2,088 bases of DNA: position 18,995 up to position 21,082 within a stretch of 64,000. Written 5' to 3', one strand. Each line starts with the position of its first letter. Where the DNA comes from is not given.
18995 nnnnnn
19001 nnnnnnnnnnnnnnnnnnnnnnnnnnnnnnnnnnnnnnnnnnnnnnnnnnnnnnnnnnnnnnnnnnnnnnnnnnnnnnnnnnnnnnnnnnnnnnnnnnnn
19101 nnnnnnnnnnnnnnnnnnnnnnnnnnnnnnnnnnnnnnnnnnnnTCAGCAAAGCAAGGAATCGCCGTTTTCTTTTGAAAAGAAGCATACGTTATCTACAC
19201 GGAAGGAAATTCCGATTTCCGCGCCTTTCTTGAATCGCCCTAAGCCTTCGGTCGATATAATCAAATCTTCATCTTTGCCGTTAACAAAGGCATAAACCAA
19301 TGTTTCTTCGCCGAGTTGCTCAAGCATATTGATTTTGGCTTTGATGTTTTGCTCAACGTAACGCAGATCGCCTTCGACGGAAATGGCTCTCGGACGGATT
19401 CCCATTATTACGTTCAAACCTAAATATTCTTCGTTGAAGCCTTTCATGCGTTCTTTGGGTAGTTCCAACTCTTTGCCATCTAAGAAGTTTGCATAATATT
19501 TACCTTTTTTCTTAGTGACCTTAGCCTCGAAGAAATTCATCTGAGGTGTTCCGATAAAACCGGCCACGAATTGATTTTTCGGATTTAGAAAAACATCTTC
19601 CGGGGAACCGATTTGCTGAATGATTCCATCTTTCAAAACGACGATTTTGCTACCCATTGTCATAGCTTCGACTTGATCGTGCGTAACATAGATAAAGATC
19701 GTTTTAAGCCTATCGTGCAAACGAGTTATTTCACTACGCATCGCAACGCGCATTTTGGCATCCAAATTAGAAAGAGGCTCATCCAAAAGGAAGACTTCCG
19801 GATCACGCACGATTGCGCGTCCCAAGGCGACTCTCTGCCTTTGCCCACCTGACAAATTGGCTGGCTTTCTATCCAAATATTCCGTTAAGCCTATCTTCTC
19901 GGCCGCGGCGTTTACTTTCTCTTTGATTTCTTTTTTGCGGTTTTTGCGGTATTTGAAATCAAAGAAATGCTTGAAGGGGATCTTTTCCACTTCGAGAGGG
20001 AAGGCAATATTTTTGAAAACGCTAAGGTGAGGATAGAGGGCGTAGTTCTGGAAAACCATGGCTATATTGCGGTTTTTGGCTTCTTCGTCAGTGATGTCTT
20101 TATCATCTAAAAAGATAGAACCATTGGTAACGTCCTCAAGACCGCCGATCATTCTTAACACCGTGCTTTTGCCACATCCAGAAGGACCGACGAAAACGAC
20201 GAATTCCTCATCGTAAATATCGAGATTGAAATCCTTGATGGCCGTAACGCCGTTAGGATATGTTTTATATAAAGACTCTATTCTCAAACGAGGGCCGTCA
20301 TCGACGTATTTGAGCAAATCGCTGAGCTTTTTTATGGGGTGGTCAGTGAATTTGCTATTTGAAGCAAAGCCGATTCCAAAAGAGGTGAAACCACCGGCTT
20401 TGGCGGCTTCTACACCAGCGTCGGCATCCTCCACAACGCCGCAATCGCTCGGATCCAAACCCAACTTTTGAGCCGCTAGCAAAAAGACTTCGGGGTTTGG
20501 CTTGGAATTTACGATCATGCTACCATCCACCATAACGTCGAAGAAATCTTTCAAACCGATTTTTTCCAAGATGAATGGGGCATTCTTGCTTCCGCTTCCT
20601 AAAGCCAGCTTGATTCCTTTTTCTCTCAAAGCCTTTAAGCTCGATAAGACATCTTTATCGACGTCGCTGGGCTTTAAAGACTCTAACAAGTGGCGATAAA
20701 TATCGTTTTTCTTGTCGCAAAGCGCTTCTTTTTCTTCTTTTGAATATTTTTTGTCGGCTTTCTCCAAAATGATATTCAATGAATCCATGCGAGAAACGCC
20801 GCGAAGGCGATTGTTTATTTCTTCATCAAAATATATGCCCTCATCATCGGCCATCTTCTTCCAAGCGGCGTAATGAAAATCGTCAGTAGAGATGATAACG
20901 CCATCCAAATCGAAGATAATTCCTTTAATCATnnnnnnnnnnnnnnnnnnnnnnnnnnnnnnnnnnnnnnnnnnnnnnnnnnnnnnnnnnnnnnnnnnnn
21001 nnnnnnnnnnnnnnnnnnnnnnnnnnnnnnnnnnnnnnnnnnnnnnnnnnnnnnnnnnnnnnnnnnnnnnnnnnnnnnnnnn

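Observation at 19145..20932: Beta-phosphoglucomutase fused in-frame to the MalK-type ABC transporter ATPase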

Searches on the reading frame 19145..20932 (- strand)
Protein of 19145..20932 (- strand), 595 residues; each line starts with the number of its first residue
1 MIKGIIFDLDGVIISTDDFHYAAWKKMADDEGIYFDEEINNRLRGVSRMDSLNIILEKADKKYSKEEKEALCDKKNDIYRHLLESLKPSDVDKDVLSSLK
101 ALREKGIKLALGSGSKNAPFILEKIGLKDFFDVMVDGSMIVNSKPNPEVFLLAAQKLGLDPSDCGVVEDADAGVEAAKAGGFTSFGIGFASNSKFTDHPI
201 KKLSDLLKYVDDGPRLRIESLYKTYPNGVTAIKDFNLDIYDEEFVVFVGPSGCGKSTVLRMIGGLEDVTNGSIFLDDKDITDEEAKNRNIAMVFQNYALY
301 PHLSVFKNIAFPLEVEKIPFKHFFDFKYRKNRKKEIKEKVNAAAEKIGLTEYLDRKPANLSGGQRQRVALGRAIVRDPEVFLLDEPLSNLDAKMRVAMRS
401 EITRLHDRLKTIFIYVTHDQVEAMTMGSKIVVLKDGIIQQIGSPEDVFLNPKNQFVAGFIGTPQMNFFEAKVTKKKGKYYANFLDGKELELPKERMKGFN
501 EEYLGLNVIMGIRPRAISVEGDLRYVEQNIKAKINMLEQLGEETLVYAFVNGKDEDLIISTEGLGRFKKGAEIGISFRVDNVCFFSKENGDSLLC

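Call 3: search_protein_families(library=pfam, proteins=[window:19145-20932:-])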
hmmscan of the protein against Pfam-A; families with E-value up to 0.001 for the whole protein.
window:19145-20932:- (595 aa): 8 families
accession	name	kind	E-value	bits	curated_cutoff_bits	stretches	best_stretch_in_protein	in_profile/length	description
PF00005.33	ABC_tran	-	1.7e-34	119.8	25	1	233-387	2-136/137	ABC transporter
PF00702.32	Hydrolase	-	4.2e-26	93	26.4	1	2-181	1-191/191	haloacid dehalogenase-like hydrolase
PF13419.12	HAD_2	-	2.3e-24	86.9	23.8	1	5-185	1-176/178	Haloacid dehalogenase-like hydrolase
PF17912.7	OB_MalK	-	1.3e-09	39.2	27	1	461-514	1-50/53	MalK OB fold domain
PF02463.25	SMC_N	-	8.3e-06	25.8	40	1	241-437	23-218/220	RecF/RecN/SMC N terminal domain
PF13304.12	AAA_21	-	1.2e-05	26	27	0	244-279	1-31/304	AAA domain, putative AbiEii toxin, Type IV TA system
PF13175.12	AAA_15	-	2.5e-05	24.5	32.1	1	232-333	14-110/374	AAA ATPase domain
PF13242.12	Hydrolase_like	-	0.00025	21.4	22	1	143-185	3-46/75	HAD-hyrolase-like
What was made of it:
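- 19553..20287 (-): ABC nucleotide-binding domain, aa 216-460 (Walker A, Q-loop, LSGGQ, Walker B, D-loop, H-switch). PF00005 at E 2e-34 (call 3).
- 19148..19552 (-): C-terminal MalK-type regulatory (OB/TOBE-like) domain, aa 461-595. PF17912 OB_MalK scores 39 bits against a cutoff of 27 (call 3).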

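Call 4: search_protein_families(library=ncbifam, proteins=[window:19145-20932:-])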
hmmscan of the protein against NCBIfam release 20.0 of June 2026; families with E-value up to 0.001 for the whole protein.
window:19145-20932:- (595 aa): 215 families (the best 25 are shown)
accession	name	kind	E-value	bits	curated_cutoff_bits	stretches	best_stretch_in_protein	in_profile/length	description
NF008653.0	PRK11650.1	subfamily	2.8e-126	421.4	432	1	216-590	4-352/357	sn-glycerol-3-phosphate ABC transporter ATP-binding protein UgpC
NF008233.0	PRK11000.1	equivalog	2.1e-112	375.6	568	1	217-591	5-358/369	maltose/maltodextrin ABC transporter ATP-binding protein MalK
NF006987.0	PRK09452.1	equivalog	7.7e-89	298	482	1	216-496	18-283/378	spermidine/putrescine ABC transporter ATP-binding protein PotA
NF040933.2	ABC_arch_GlcV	equivalog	2.5e-86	289.7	450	1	216-585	3-357/357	glucose ABC transporter ATP-binding protein GlcV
TIGR03265.1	PhnT2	equivalog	8.3e-85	285.1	457.7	1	215-559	4-321/353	putative 2-aminoethylphosphonate ABC transporter ATP-binding protein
NF043075.1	MMSYN1_0197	equivalog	5.2e-82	275.5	550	1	217-520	4-281/341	spermidine/putrescine ABC transporter ATP-binding protein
TIGR01187.1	potA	subfamily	1.4e-81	274.1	355.6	1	248-491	2-231/325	polyamine ABC transporter ATP-binding protein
TIGR00968.1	3a0106s01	subfamily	6.4e-74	248.4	342.75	1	218-462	3-233/237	sulfate ABC transporter ATP-binding protein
TIGR01990.1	bPGM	equivalog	4.5e-73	245.2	189.4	1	2-188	1-187/187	beta-phosphoglucomutase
NF008513.0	PRK11432.1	equivalog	1.5e-72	244.5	496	1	229-548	19-311/351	ferric ABC transporter ATP-binding protein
TIGR03258.1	PhnT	equivalog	3.7e-70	236.7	499.15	1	216-584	9-356/359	2-aminoethylphosphonate ABC transport system ATP-binding subunit PhnT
NF040840.2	tungstate_WtpC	equivalog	8e-70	235.8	440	1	216-541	2-302/347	tungstate ABC transporter ATP-binding protein WtpC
NF008621.0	PRK11607.1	equivalog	2.2e-66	224.2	613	1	214-477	18-265/377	putrescine ABC transporter ATP-binding subunit PotG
NF008105.0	PRK10851.1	equivalog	1.1e-65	221.7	502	1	218-472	5-247/362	sulfate/thiosulfate ABC transporter ATP-binding protein CysA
TIGR02009.1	PGMB-YQAB-SF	subfamily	8.8e-63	211.9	153.35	1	2-186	1-185/186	beta-phosphoglucomutase family hydrolase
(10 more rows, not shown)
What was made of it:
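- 20303..20932 (-): beta-PGM domain, aa 1-210 (HAD core plus helical cap). TIGR01990 scores 245 bits against a cutoff of 189 (call 4).
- On beta-phosphoglucomutase (HAD superfamily, NCBIfam TIGR01990 equivalog): 245.2 bits against a cutoff of 189.4; aa 2-188 cover model positions 1-187 of 187 (call 4)
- On MalK/MsmX/UgpC-type (CUT1) ABC importer ATPase: UgpC subfamily 421.4 bits against 432; MalK equivalog 375.6 against 568 (call 4).
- Checked: UgpC/MalK-type models cover aa 216-590 (call 4).
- The beta-PGM model TIGR01990 scores above its curated cutoff (call 4). NCBIfam UgpC (421 bits against 432) and MalK (376 against 568) models fall below their cutoffs (call 4). TIGR01990 scores above its cutoff (call 4).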

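Call 5: find_homologous_proteins(query=window:19145-20932:-, max_evalue=1e-10)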
Query window:19145-20932:- (595 aa): 8000 proteins with E <= 1e-10 among 8000 candidates; the best 120 are listed.
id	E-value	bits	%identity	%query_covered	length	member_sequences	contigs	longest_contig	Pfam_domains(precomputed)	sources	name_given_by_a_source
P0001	0.0e+0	1315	99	100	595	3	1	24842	PF13419.13,PF00702.33,PF00005.34,PF13175.13,PF02463.26,PF13304.13,PF17912.8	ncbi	-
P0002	0.0e+0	1192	89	100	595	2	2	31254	PF13419.13,PF00702.33,PF00005.34,PF13175.13,PF02463.26,PF13304.13,PF17912.8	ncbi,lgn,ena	-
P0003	0.0e+0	1126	85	100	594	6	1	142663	PF13419.13,PF00702.33,PF00005.34,PF02463.26,PF17912.8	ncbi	-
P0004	0.0e+0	1115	84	99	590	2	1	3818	PF13419.13,PF00702.33,PF00005.34,PF02463.26,PF17912.8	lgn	-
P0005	0.0e+0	1086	81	100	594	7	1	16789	PF13419.13,PF00702.33,PF00005.34,PF02463.26,PF13304.13,PF17912.8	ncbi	-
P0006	0.0e+0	1027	78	99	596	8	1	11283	PF13419.13,PF00702.33,PF00005.34,PF02463.26,PF13304.13,PF17912.8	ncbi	-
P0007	0.0e+0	1013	77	99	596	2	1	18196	PF13419.13,PF00702.33,PF00005.34,PF13175.13,PF02463.26,PF17912.8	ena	-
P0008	0.0e+0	1013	76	100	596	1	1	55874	PF13419.13,PF00702.33,PF00005.34,PF02463.26,PF17912.8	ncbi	-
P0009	4.0e-295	998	76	100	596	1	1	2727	PF13419.13,PF00702.33,PF00005.34,PF02463.26,PF13304.13,PF17912.8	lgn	-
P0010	9.4e-294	993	75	99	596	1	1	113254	PF13419.13,PF00702.33,PF00005.34,PF17912.8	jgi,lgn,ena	jgi:multiple sugar transport system ATP-binding protein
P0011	3.6e-292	988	74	100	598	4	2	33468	PF13419.13,PF00702.33,PF00005.34,PF02463.26,PF17912.8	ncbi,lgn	-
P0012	8.4e-292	987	73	100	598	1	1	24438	PF13419.13,PF00702.33,PF00005.34,PF02463.26,PF17912.8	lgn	-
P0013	1.1e-291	987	73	100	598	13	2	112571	PF13419.13,PF00702.33,PF00005.34,PF17912.8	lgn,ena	-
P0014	6.5e-290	981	74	100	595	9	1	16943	PF13419.13,PF00702.33,PF00005.34,PF13175.13,PF02463.26,PF17912.8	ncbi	-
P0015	5.9e-284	961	73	100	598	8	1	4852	PF13419.13,PF08402.17,PF00702.33,PF00005.34,PF02463.26,PF17912.8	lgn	-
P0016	6.3e-283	958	73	100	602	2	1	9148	PF13419.13,PF00702.33,PF00005.34,PF13175.13,PF02463.26,PF17912.8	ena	-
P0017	8.2e-283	957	73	100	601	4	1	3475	PF13419.13,PF00702.33,PF00005.34,PF02463.26,PF13304.13,PF17912.8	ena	-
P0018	4.3e-282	955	73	100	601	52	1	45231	PF13419.13,PF00702.33,PF00005.34,PF13175.13,PF02463.26,PF17912.8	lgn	-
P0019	3.9e-281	952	72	100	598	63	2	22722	PF13419.13,PF00702.33,PF00005.34,PF02463.26,PF17912.8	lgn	-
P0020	1.7e-280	950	73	100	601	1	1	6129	PF13419.13,PF00702.33,PF00005.34,PF13175.13,PF02463.26,PF17912.8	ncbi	-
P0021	4.2e-275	932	71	100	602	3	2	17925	PF13419.13,PF00702.33,PF00005.34,PF13175.13,PF02463.26,PF17912.8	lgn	-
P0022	2.3e-272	923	70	100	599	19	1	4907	PF13419.13,PF08402.17,PF00702.33,PF00005.34,PF17912.8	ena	-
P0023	8.4e-260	881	67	100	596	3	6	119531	PF13419.13,PF00702.33,PF00005.34,PF02463.26,PF17912.8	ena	-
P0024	5.9e-258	875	68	99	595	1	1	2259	PF13419.13,PF00702.33,PF00005.34,PF13175.13,PF02463.26,PF17912.8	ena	-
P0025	1.6e-254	864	66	100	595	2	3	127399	PF13419.13,PF00702.33,PF00005.34,PF13175.13,PF02463.26,PF17912.8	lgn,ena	-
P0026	7.5e-254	862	66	100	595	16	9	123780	PF13419.13,PF08402.17,PF00702.33,PF00005.34,PF17912.8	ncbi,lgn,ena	-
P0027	2.7e-253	860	66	100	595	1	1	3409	PF13419.13,PF00702.33,PF00005.34,PF17912.8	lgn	-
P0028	1.3e-252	858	66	100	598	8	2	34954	PF13419.13,PF00702.33,PF00005.34,PF02463.26,PF17912.8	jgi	jgi:multiple sugar transport system ATP-binding protein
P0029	2.3e-252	857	67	100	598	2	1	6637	PF13419.13,PF00702.33,PF00005.34,PF13175.13,PF02463.26,PF17912.8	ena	-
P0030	9.8e-251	851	66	100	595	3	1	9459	PF13419.13,PF00702.33,PF00005.34,PF02463.26,PF17912.8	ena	-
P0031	3.3e-250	850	66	100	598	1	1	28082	PF13419.13,PF00702.33,PF00005.34,PF13175.13,PF02463.26,PF17912.8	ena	-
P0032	7.6e-250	849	66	100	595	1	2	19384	PF13419.13,PF00702.33,PF00005.34,PF02463.26,PF17912.8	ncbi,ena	-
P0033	2.8e-249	847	66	100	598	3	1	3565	PF13419.13,PF00702.33,PF00005.34,PF02463.26,PF17912.8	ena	-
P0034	8.3e-249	845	65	100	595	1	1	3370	PF13419.13,PF00702.33,PF00005.34,PF02463.26,PF17912.8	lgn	-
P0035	1.6e-248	844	66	100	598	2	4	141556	PF13419.13,PF00702.33,PF00005.34,PF13175.13,PF02463.26,PF17912.8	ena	-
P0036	4.3e-248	843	65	100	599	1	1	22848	PF13419.13,PF00702.33,PF00005.34,PF02463.26,PF17912.8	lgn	-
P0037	7.4e-248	842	65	100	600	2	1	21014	PF13419.13,PF00702.33,PF00005.34,PF02463.26,PF17912.8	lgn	-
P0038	1.2e-247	841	65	100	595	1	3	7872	PF13419.13,PF00702.33,PF00005.34,PF13175.13,PF02463.26,PF17912.8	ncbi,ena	-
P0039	2.1e-246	837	65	100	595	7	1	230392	PF13419.13,PF00702.33,PF00005.34,PF02463.26,PF17912.8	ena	-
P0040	4.4e-246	836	66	100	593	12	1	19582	PF13419.13,PF00702.33,PF00005.34,PF02463.26,PF17912.8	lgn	-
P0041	6.7e-246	835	64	100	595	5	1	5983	PF13419.13,PF00702.33,PF00005.34,PF02463.26,PF17912.8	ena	-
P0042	1.5e-245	834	64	100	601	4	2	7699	PF13419.13,PF00702.33,PF00005.34,PF02463.26,PF13304.13,PF17912.8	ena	-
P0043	1.2e-244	831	64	100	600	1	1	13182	PF13419.13,PF00702.33,PF00005.34,PF02463.26,PF13304.13,PF17912.8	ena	-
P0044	1.6e-243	828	64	100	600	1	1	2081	PF13419.13,PF00702.33,PF00005.34,PF02463.26,PF17912.8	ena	-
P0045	1.9e-243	827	63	100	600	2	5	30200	PF13419.13,PF00702.33,PF00005.34,PF02463.26,PF13304.13,PF17912.8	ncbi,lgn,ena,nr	ncbi:MAG: beta-phosphoglucomutase [Bacilli bacterium]|nr:beta-phosphoglucomutase [Bacilli bacterium]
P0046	5.0e-243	826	64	100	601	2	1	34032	PF13419.13,PF00702.33,PF00005.34,PF02463.26,PF17912.8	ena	-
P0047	9.1e-243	825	63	100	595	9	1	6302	PF13419.13,PF00702.33,PF00005.34,PF13175.13,PF02463.26,PF17912.8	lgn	-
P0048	9.3e-243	825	64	100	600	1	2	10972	PF13419.13,PF00702.33,PF00005.34,PF02463.26,PF17912.8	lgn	-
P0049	5.7e-242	823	64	100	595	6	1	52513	PF13419.13,PF08402.17,PF00702.33,PF00005.34,PF13175.13,PF02463.26,PF17912.8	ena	-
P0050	7.2e-242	822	63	100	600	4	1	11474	PF13419.13,PF08402.17,PF00702.33,PF00005.34,PF13304.13,PF17912.8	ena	-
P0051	8.4e-242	822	63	100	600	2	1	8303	PF13419.13,PF00702.33,PF00005.34,PF02463.26,PF17912.8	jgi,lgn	jgi:multiple sugar transport system ATP-binding protein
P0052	1.4e-241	821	64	100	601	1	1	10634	PF13419.13,PF00702.33,PF00005.34,PF02463.26,PF13304.13,PF17912.8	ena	-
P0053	4.2e-241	820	63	100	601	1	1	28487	PF13419.13,PF00702.33,PF00005.34,PF17912.8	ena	-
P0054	1.7e-240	818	63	100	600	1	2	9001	PF13419.13,PF00702.33,PF00005.34,PF02463.26,PF17912.8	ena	-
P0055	1.8e-240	818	63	100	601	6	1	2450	PF13419.13,PF00702.33,PF00005.34,PF02463.26,PF13304.13,PF17912.8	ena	-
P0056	2.1e-240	817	62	100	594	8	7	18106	PF13419.13,PF00702.33,PF00005.34,PF02463.26,PF17912.8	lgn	-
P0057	4.0e-240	816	63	100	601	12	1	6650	PF13419.13,PF00702.33,PF00005.34,PF13304.13,PF17912.8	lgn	-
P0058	5.1e-240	816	63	100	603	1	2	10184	PF13419.13,PF00702.33,PF00005.34,PF13175.13,PF02463.26,PF17912.8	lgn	-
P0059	6.0e-240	816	63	100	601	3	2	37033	PF13419.13,PF00702.33,PF00005.34,PF02463.26,PF13304.13,PF17912.8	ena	-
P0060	6.7e-240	816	63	100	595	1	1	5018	PF13419.13,PF08402.17,PF00702.33,PF00005.34,PF02463.26,PF13304.13,PF17912.8,PF12710.14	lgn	-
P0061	9.2e-240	815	64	100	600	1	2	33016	PF13419.13,PF00702.33,PF00005.34,PF02463.26,PF13304.13,PF17912.8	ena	-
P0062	1.2e-239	815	64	100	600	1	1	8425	PF13419.13,PF00702.33,PF00005.34,PF02463.26,PF13304.13,PF17912.8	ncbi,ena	-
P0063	2.0e-239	814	62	100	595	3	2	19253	PF13419.13,PF00702.33,PF00005.34,PF02463.26,PF17912.8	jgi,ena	-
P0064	2.3e-239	814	63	100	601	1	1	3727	PF13419.13,PF08402.17,PF00702.33,PF00005.34,PF02463.26,PF17912.8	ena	-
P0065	6.3e-239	812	64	100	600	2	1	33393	PF13419.13,PF00702.33,PF00005.34,PF02463.26,PF13304.13,PF17912.8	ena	-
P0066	8.0e-239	812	63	100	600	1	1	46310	PF13419.13,PF00702.33,PF00005.34,PF02463.26,PF17912.8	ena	-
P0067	1.3e-238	811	62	100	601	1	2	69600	PF13419.13,PF00702.33,PF00005.34,PF02463.26,PF13304.13,PF17912.8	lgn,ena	-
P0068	2.6e-238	810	63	100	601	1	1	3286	PF13419.13,PF00702.33,PF00005.34,PF02463.26,PF17912.8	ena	-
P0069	2.6e-238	810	63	100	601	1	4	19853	PF13419.13,PF00702.33,PF00005.34,PF02463.26,PF13304.13,PF17912.8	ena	-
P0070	3.8e-238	810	61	100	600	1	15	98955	PF13419.13,PF00702.33,PF00005.34,PF02463.26,PF17912.8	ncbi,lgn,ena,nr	ncbi:MAG TPA: beta-phosphoglucomutase [Firmicutes bacterium]|nr:beta-phosphoglucomutase [Bacillota b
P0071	4.9e-238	810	62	100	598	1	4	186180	PF13419.13,PF00702.33,PF00005.34,PF02463.26,PF17912.8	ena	-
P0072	5.4e-238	809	64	100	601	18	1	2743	PF13419.13,PF00702.33,PF00005.34,PF02463.26,PF13304.13,PF17912.8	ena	-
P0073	8.0e-238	809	63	100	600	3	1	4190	PF13419.13,PF00702.33,PF00005.34,PF02463.26,PF17912.8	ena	-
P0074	9.1e-238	809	62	100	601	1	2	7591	PF13419.13,PF00702.33,PF00005.34,PF02463.26,PF17912.8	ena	-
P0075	3.3e-237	807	63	100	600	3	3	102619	PF13419.13,PF00702.33,PF00005.34,PF02463.26,PF17912.8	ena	-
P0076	3.6e-237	807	63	100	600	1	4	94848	PF13419.13,PF00702.33,PF00005.34,PF02463.26,PF13304.13,PF17912.8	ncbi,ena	-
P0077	1.0e-236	805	63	100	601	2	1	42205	PF13419.13,PF00702.33,PF00005.34,PF02463.26,PF13304.13,PF17912.8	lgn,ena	-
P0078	1.4e-236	805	62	100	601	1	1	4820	PF13419.13,PF00702.33,PF00005.34,PF02463.26,PF13304.13,PF17912.8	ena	-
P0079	3.3e-236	803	63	100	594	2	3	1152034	PF13419.13,PF00702.33,PF00005.34,PF13175.13,PF02463.26,PF13304.13,PF17912.8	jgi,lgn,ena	-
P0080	7.2e-236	802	62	100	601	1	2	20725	PF13419.13,PF00702.33,PF00005.34,PF13175.13,PF02463.26,PF13304.13,PF17912.8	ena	-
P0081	7.8e-236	802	63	100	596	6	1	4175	PF13419.13,PF08402.17,PF00702.33,PF00005.34,PF13175.13,PF02463.26,PF17912.8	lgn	-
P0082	9.6e-236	802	63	100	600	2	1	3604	PF13419.13,PF00702.33,PF00005.34,PF03193.23,PF02463.26,PF17912.8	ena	-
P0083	1.0e-235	802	63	100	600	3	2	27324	PF13419.13,PF08402.17,PF00702.33,PF00005.34,PF02463.26,PF13304.13,PF17912.8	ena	-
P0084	3.7e-235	800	63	100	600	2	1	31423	PF13419.13,PF00702.33,PF00005.34,PF02463.26,PF13304.13,PF17912.8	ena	-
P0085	1.3e-234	798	61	100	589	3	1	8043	PF13419.13,PF00702.33,PF00005.34,PF02463.26,PF13304.13,PF17912.8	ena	-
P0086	4.2e-234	797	61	100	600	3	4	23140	PF13419.13,PF00702.33,PF00005.34,PF17912.8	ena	-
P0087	9.6e-234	795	61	100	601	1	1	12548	PF13419.13,PF00702.33,PF00005.34,PF02463.26,PF17912.8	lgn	-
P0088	3.2e-233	794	65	95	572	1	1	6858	PF13419.13,PF00702.33,PF00005.34,PF13175.13,PF02463.26,PF17912.8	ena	-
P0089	2.2e-231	788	61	100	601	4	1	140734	PF13419.13,PF00702.33,PF00005.34,PF17912.8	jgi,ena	-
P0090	5.8e-231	786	60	100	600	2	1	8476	PF13419.13,PF08402.17,PF00702.33,PF00005.34,PF02463.26,PF13304.13,PF17912.8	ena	-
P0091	7.8e-230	782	61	100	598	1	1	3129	PF13419.13,PF08402.17,PF00702.33,PF00005.34,PF13175.13,PF02463.26,PF17912.8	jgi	-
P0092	1.3e-229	782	62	99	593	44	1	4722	PF13419.13,PF08402.17,PF00702.33,PF00005.34,PF02463.26,PF17912.8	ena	-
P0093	2.2e-229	781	60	99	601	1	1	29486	PF13419.13,PF00702.33,PF00005.34,PF13304.13,PF17912.8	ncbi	-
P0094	5.5e-227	773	60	100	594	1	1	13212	PF13419.13,PF00702.33,PF00005.34,PF02463.26,PF13304.13,PF17912.8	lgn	-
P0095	3.1e-223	761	61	100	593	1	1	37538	PF13419.13,PF00702.33,PF00005.34,PF02463.26,PF13304.13,PF17912.8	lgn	-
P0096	7.9e-223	759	60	100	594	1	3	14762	PF13419.13,PF00702.33,PF00005.34,PF02463.26,PF13242.13,PF13304.13,PF17912.8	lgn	-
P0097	1.5e-222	758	60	100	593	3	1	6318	PF13419.13,PF00702.33,PF00005.34,PF02463.26,PF13304.13,PF17912.8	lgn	-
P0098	1.1e-221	756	59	100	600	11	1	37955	PF13419.13,PF08402.17,PF00702.33,PF00005.34,PF02463.26,PF17912.8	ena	-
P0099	3.5e-221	754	59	100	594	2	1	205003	PF13419.13,PF00702.33,PF00005.34,PF13175.13,PF02463.26,PF13242.13,PF13304.13,PF17912.8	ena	-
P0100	1.2e-220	752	58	100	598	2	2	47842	PF13419.13,PF00702.33,PF00005.34,PF13304.13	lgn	-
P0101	4.5e-218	744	58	100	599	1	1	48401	PF13419.13,PF00702.33,PF00005.34,PF13175.13,PF02463.26,PF17912.8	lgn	-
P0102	4.4e-216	737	58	100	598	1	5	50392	PF13419.13,PF00702.33,PF00005.34,PF02463.26,PF17912.8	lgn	-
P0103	1.4e-214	732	57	100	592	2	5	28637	PF13419.13,PF00702.33,PF00005.34,PF13175.13,PF02463.26,PF17912.8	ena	-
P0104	1.7e-214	732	58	98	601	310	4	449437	PF13419.13,PF00702.33,PF00005.34,PF02463.26,PF17912.8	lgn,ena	-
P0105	2.6e-214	731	57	100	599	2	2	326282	PF13419.13,PF00702.33,PF00005.34,PF13175.13,PF02463.26,PF17912.8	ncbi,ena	-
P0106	3.6e-214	731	57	100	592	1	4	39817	PF13419.13,PF00702.33,PF00005.34,PF02463.26,PF17912.8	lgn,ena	-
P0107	5.4e-214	730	56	100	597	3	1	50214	PF13419.13,PF08402.17,PF00702.33,PF00005.34,PF13175.13,PF02463.26,PF17912.8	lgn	-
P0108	1.4e-213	729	57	100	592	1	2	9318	PF13419.13,PF00702.33,PF00005.34,PF02463.26,PF17912.8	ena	-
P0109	1.9e-213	728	57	100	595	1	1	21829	PF13419.13,PF00702.33,PF00005.34,PF02463.26,PF17912.8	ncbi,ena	-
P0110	1.3e-211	722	57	100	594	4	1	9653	PF13419.13,PF08402.17,PF00702.33,PF00005.34,PF02463.26,PF13304.13,PF17912.8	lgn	-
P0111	6.9e-211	720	56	100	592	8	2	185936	PF13419.13,PF00702.33,PF00005.34,PF02463.26,PF13304.13,PF17912.8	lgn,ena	-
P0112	1.8e-210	719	56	100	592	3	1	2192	PF13419.13,PF00702.33,PF00005.34,PF02463.26,PF13304.13,PF17912.8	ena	-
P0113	2.0e-210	718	57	100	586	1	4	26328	PF13419.13,PF00702.33,PF00005.34,PF02463.26,PF17912.8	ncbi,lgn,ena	-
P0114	6.0e-210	717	55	100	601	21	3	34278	PF13419.13,PF00702.33,PF00005.34,PF13304.13,PF17912.8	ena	-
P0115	1.2e-209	716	56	100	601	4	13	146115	PF13419.13,PF08402.17,PF00702.33,PF00005.34,PF13304.13,PF17912.8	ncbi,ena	-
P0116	6.3e-208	710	57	100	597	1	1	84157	PF13419.13,PF00702.33,PF00005.34,PF02463.26,PF17912.8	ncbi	-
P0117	3.3e-207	708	58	100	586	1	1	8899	PF13419.13,PF00702.33,PF00005.34,PF02463.26,PF17912.8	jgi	-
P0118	2.7e-206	705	57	100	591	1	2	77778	PF13419.13,PF00702.33,PF00005.34,PF02463.26,PF13304.13,PF17912.8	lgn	-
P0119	3.2e-206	704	56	100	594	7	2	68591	PF13419.13,PF00702.33,PF00005.34,PF02463.26,PF17912.8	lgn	-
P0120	1.7e-205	702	58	99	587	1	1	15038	PF13419.13,PF08402.17,PF00702.33,PF00005.34,PF02463.26,PF13304.13,PF17912.8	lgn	-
